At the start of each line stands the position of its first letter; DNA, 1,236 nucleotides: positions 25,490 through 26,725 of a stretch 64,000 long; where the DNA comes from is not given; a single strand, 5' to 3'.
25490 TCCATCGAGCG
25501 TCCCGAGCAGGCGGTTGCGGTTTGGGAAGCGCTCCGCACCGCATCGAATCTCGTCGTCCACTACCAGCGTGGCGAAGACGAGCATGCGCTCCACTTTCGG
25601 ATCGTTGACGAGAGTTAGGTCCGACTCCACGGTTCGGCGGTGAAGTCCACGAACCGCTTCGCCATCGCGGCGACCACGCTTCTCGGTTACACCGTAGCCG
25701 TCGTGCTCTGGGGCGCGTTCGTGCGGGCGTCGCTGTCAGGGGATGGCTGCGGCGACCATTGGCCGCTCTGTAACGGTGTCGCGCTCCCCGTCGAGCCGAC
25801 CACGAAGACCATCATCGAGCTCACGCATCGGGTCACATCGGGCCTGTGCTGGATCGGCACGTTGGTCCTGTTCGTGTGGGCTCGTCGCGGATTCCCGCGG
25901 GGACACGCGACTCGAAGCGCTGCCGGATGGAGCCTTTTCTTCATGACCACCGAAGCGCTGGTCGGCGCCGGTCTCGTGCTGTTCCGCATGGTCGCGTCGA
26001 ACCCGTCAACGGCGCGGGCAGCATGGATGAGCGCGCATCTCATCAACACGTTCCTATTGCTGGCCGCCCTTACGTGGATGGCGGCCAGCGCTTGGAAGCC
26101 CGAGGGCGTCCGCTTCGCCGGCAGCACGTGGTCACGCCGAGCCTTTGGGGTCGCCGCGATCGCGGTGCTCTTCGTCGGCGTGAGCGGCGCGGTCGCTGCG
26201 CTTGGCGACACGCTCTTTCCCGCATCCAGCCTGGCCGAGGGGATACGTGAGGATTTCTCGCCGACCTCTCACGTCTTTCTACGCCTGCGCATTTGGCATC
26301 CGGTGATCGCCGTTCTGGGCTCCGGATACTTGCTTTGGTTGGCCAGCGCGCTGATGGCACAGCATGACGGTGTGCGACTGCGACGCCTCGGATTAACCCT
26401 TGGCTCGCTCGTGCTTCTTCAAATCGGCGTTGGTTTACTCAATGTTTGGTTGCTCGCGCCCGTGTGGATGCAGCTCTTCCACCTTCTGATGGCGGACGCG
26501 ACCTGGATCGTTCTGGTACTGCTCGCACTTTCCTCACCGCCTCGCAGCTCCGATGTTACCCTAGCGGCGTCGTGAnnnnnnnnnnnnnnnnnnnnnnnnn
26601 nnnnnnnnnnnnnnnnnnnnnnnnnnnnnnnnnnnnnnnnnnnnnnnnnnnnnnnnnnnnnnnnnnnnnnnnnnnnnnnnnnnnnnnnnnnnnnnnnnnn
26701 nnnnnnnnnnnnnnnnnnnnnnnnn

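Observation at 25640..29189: Membrane-tethered Ser/Thr kinase embedded in the haem A / copper-delivery operon (ctaA-STK-ctaB-sco1)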

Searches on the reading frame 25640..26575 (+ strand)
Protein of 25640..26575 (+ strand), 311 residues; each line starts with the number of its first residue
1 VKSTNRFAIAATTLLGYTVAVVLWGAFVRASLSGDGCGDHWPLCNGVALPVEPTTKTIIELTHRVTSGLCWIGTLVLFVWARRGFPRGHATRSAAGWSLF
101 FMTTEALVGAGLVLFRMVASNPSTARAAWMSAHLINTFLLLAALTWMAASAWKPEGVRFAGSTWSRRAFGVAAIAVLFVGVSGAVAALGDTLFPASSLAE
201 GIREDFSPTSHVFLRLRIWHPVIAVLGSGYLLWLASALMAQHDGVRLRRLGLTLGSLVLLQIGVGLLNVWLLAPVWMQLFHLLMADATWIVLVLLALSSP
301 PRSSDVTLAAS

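Call 4: search_protein_families(library=pfam, proteins=[window:25640-26575:+])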
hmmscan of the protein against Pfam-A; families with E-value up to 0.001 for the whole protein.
window:25640-26575:+ (311 aa): 1 family
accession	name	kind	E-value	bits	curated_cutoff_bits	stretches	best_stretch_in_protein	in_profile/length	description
PF02628.20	COX15-CtaA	-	2.8e-32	112.5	29.9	1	12-293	5-322/322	Cytochrome oxidase assembly protein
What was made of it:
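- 25640..26575 (+): ctaA (haem A synthase, COX15/CtaA family), 311 aa. Cys37/Cys44 pair in the first outer loop. Its 3' end carries the kinase promoter-like box. Pfam PF02628 E 2.8e-32, full-length match (call 4).
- Checked: Pfam (call 4): 25640-26575 is COX15-CtaA (E 2.8e-32, profile 5-322 of 322).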

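Call 31: search_protein_families(library=ncbifam, proteins=[window:25640-26575:+])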
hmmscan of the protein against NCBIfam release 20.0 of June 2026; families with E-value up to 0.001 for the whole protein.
window:25640-26575:+ (311 aa): 0 families
